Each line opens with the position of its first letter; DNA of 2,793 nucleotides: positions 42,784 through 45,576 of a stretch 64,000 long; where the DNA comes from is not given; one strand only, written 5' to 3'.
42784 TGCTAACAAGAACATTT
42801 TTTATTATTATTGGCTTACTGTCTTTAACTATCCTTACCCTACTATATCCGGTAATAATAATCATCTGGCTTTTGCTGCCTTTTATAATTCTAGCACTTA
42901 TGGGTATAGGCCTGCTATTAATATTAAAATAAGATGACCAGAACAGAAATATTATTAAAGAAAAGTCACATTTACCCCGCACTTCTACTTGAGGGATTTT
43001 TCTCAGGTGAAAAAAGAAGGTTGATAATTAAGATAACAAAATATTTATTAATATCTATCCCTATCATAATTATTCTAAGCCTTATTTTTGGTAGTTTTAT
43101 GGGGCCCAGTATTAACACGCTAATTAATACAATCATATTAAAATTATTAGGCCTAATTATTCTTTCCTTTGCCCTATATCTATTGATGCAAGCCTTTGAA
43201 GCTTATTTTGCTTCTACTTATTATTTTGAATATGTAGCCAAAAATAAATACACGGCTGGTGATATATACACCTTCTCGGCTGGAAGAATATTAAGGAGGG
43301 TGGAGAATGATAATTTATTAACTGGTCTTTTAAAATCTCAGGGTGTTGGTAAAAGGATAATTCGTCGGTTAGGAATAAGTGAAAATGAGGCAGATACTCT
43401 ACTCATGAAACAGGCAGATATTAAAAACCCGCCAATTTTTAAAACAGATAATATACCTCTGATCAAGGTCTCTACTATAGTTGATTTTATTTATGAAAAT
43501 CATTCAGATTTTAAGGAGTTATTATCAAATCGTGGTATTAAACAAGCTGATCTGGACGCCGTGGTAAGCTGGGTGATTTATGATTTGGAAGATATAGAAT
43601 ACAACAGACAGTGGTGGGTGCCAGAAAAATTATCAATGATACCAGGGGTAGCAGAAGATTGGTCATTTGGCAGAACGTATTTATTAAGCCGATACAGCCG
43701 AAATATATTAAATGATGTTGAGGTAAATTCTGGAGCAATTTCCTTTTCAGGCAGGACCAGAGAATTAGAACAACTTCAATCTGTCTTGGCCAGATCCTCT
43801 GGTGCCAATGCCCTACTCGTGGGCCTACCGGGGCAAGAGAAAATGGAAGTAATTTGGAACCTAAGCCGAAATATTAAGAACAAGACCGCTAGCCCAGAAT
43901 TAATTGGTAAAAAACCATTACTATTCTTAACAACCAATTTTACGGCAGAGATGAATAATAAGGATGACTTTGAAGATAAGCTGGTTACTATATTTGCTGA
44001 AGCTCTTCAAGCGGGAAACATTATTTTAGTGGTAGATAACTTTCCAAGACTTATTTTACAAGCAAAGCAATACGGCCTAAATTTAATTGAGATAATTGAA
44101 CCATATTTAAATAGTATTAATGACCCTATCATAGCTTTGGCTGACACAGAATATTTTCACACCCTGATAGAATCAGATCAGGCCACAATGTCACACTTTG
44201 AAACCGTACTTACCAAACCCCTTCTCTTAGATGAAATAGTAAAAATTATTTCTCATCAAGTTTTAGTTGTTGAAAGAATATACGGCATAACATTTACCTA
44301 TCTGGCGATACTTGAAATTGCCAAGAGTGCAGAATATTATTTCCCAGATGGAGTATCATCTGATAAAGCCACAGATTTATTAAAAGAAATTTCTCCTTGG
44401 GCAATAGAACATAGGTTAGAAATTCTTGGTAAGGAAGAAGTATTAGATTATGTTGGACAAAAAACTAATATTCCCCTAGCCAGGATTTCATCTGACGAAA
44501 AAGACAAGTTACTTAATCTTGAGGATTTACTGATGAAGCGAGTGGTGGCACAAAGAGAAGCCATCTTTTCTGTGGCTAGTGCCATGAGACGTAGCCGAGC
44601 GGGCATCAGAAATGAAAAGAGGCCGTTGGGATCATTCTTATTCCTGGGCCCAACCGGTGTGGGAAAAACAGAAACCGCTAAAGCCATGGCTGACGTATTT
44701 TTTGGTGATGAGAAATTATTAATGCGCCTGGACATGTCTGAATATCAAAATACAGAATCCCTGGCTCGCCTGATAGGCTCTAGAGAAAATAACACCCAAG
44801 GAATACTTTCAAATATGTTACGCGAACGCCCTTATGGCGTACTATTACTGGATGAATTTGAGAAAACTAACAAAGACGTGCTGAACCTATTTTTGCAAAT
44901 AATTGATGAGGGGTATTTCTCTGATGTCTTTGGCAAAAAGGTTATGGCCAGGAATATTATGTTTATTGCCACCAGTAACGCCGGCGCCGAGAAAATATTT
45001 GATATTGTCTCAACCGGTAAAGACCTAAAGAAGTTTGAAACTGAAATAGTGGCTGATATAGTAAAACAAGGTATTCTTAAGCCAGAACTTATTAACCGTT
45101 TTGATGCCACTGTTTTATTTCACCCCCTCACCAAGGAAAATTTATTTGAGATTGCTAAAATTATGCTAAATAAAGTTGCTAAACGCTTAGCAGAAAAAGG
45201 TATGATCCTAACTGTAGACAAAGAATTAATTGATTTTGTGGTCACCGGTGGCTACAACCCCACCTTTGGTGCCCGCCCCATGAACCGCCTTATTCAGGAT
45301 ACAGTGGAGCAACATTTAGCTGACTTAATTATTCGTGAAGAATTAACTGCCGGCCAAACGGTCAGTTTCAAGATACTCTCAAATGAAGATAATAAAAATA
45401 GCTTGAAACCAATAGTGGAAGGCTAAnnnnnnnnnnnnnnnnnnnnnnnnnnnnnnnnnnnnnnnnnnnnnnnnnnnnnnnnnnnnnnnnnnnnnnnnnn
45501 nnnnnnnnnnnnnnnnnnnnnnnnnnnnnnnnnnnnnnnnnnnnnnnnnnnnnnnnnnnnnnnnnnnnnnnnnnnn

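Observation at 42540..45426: Membrane-anchored ClpA/B/C-like AAA+ protein with a catalytically dead D1 and an intact D2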

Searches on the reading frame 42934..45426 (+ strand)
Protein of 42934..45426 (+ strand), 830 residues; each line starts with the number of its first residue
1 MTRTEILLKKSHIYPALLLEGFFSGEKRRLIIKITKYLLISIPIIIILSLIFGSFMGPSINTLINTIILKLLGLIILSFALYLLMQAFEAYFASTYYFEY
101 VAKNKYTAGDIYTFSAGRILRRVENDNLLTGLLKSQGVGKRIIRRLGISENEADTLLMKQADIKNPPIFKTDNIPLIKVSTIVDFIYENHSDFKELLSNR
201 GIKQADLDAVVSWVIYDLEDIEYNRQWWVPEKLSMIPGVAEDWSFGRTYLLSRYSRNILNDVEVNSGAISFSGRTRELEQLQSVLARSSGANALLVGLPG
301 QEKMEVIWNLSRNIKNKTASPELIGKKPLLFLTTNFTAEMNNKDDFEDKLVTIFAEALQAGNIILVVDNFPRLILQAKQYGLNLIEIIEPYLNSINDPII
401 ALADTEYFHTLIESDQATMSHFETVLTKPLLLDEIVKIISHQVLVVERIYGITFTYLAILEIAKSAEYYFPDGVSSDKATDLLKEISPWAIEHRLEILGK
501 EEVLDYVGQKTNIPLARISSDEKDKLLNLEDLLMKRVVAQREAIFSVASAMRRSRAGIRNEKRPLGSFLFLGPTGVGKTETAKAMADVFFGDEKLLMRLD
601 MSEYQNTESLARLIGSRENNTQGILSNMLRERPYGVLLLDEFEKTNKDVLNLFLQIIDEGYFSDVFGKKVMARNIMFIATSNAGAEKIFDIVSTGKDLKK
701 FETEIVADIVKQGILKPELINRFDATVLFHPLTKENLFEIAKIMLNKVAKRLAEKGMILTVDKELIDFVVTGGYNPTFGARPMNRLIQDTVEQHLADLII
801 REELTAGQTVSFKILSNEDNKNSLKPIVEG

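Call 3: search_protein_families(library=pfam, proteins=[window:42934-45426:+], max_evalue=0.01)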
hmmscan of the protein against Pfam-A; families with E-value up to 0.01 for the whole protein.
window:42934-45426:+ (830 aa): 9 families
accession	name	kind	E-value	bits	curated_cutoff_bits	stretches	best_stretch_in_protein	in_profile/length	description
PF07724.20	AAA_2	-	1.5e-40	139.4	27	1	563-725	1-165/166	AAA domain (Cdc48 subfamily)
PF10431.15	ClpB_D2-small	-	1.8e-23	82.8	21.9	1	732-811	1-80/81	C-terminal, D2-small domain, of ClpB protein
PF07728.20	AAA_5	-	8.8e-11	42.4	22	1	568-684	2-124/139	AAA domain (dynein-related subfamily)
PF00004.35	AAA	-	3.5e-10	40.9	21.2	1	569-683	2-110/131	ATPase family associated with various cellular activities (AAA)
PF00158.32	Sigma54_activat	-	2.2e-06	27.9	20.2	1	555-688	12-148/168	Sigma-54 interaction domain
PF01078.27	Mg_chelatase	-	0.0019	18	20.3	0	598-660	75-133/207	Magnesium chelatase, subunit ChlI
PF13401.12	AAA_22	-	0.0036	18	27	0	568-658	8-109/130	AAA domain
PF00437.27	T2SSE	-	0.0067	15.6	24.9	0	562-635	139-214/370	Type II/IV secretion system protein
PF12775.13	AAA_7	-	0.0088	16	25.8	0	567-617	35-85/181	P-loop containing dynein motor region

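Call 4: search_protein_families(library=ncbifam, proteins=[window:42934-45426:+], max_evalue=0.01)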
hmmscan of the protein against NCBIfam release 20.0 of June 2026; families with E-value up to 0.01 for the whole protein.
window:42934-45426:+ (830 aa): 17 families
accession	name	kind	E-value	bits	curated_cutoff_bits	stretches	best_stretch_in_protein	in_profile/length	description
TIGR03346.1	chaperone_ClpB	equivalog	8.4e-109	365.2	1232.1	2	499-814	529-845/853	ATP-dependent chaperone ClpB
TIGR02639.1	ClpA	equivalog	3.9e-94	316.3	993.15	1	183-813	108-733/734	ATP-dependent Clp protease ATP-binding subunit ClpA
NF008118.0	PRK10865.1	equivalog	8.7e-93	311.7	1417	2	501-814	534-848/857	ATP-dependent chaperone ClpB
NF033606.1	heat_AAA_ClpK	exception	1.5e-85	287.8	1900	2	501-804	579-888/949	heat shock survival AAA family ATPase ClpK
NF033607.0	disagg_AAA_ClpG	exception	1.7e-80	271.2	1900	2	500-813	557-875/932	AAA family protein disaggregase ClpG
TIGR03345.1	VI_ClpV1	equivalog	1.5e-76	258.4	884.95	2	501-803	532-839/852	type VI secretion system ATPase TssH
NF008263.0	PRK11034.1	equivalog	8.5e-72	242.2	1350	1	259-818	176-739/758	ATP-dependent Clp protease ATP-binding subunit ClpA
TIGR03922.1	T7SS_EccA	equivalog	1.1e-07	30.8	466.65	1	536-642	286-384/557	type VII secretion AAA-ATPase EccA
NF003745.1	PRK05342.1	equivalog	2e-06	27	359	1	701-803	283-388/418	ATP-dependent Clp protease ATP-binding subunit ClpX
TIGR02881.1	spore_V_K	equivalog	2.8e-06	26.6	422.95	0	526-641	8-113/261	stage V sporulation protein K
NF047784.1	MadB_ATPase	equivalog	2e-05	23.9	475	0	568-603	36-68/298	MadB family AAA-type ATPase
NF001679.0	PRK00440.1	equivalog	5e-05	22.5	303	1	562-648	36-118/322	replication factor C small subunit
NF008485.2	PRK11388.1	equivalog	0.0003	19.2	551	1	534-686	324-476/643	dihydroxyacetone kinase operon transcriptional regulator DhaR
NF003229.0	PRK04195.1-5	equivalog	0.0004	19.2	280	1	536-643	18-113/413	replication factor C large subunit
NF003234.0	PRK04195.2-4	equivalog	0.0016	17.4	529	1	534-617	12-87/497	replication factor C large subunit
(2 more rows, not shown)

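Call 6: find_homologous_proteins(query=window:42934-45426:+, max_evalue=1e-10)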
Query window:42934-45426:+ (830 aa): 1211 proteins with E <= 1e-10 among 8000 candidates; the best 120 are listed.
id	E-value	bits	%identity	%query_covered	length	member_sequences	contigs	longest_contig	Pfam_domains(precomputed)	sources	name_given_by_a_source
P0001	0.0e+0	1808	100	100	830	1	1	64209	PF00158.33,PF07724.21,PF00004.36,PF07728.21,PF10431.16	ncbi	-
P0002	0.0e+0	1379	74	100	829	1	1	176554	PF07724.21,PF00004.36,PF07728.21,PF10431.16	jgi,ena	-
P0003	0.0e+0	1364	74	100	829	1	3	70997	PF00158.33,PF07724.21,PF00004.36,PF07728.21,PF10431.16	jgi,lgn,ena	-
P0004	0.0e+0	1362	74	100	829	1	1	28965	PF00158.33,PF07724.21,PF00004.36,PF13401.13,PF07728.21,PF10431.16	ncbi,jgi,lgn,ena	-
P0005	0.0e+0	1361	73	100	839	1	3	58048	PF00158.33,PF07724.21,PF00004.36,PF07728.21,PF10431.16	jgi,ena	-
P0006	0.0e+0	1360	74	100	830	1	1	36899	PF00158.33,PF07724.21,PF00004.36,PF07728.21,PF10431.16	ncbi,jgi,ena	-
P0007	0.0e+0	1359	73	100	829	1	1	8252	PF00158.33,PF07724.21,PF00004.36,PF13401.13,PF07728.21,PF10431.16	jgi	jgi:ATP-dependent Clp protease ATP-binding subunit ClpC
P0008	0.0e+0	1356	74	100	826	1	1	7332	PF00158.33,PF07724.21,PF00004.36,PF07728.21,PF10431.16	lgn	-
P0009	0.0e+0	1353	74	100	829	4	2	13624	PF00158.33,PF07724.21,PF00004.36,PF13401.13,PF07728.21,PF10431.16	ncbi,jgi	jgi:ATP-dependent Clp protease ATP-binding subunit ClpC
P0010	0.0e+0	1348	73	100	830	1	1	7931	PF00158.33,PF07724.21,PF00004.36,PF07728.21,PF10431.16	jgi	jgi:ATP-dependent Clp protease ATP-binding subunit ClpC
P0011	0.0e+0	1347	73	100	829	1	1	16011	PF07724.21,PF00004.36,PF07728.21,PF10431.16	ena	-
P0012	0.0e+0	1344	73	100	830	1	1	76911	PF00158.33,PF07724.21,PF00004.36,PF07728.21,PF10431.16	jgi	jgi:ATP-dependent Clp protease ATP-binding subunit ClpC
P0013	0.0e+0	1344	72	100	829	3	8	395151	PF00158.33,PF07724.21,PF00004.36,PF07728.21,PF10431.16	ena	-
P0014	0.0e+0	1342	73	100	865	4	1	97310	PF00158.33,PF07724.21,PF00004.36,PF07728.21,PF10431.16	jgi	-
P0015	0.0e+0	1337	72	100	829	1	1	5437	PF00158.33,PF07724.21,PF00004.36,PF07728.21,PF10431.16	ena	-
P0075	3.3e-244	831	49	98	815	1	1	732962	PF00158.33,PF07724.21,PF12775.14,PF00004.36,PF20703.4,PF07728.21,PF10431.16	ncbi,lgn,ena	-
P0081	1.1e-231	789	46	97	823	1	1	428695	PF07724.21,PF00004.36,PF07728.21,PF10431.16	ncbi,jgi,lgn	ncbi:MAG: AAA family ATPase [Candidatus Paceibacterota bacterium]|jgi:ATP-dependent Clp protease ATP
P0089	3.3e-171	589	39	96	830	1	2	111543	PF00158.33,PF07724.21,PF12775.14,PF00004.36,PF13401.13,PF07728.21,PF10431.16,PF13191.13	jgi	jgi:ATP-dependent Clp protease ATP-binding subunit ClpC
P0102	1.4e-112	395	35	76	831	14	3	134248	PF20030.6,PF00158.33,PF07724.21,PF00004.36,PF17871.8,PF05673.20,PF07728.21,PF10431.16,PF20720.4,PF13191.13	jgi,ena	-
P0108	8.9e-108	380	33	82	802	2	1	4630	PF13173.13,PF00158.33,PF07724.21,PF00004.36,PF13401.13,PF07728.21,PF10431.16,PF13191.13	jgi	-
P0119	4.1e-92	328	33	75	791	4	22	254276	PF06414.19,PF00158.33,PF07724.21,PF00004.36,PF13401.13,PF17871.8,PF07728.21,PF10431.16,PF20720.4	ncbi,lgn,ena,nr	ncbi:hypothetical protein LBMAG33_6340 [Candidatus Levyibacteriota bacterium]|nr:ATP-dependent Clp p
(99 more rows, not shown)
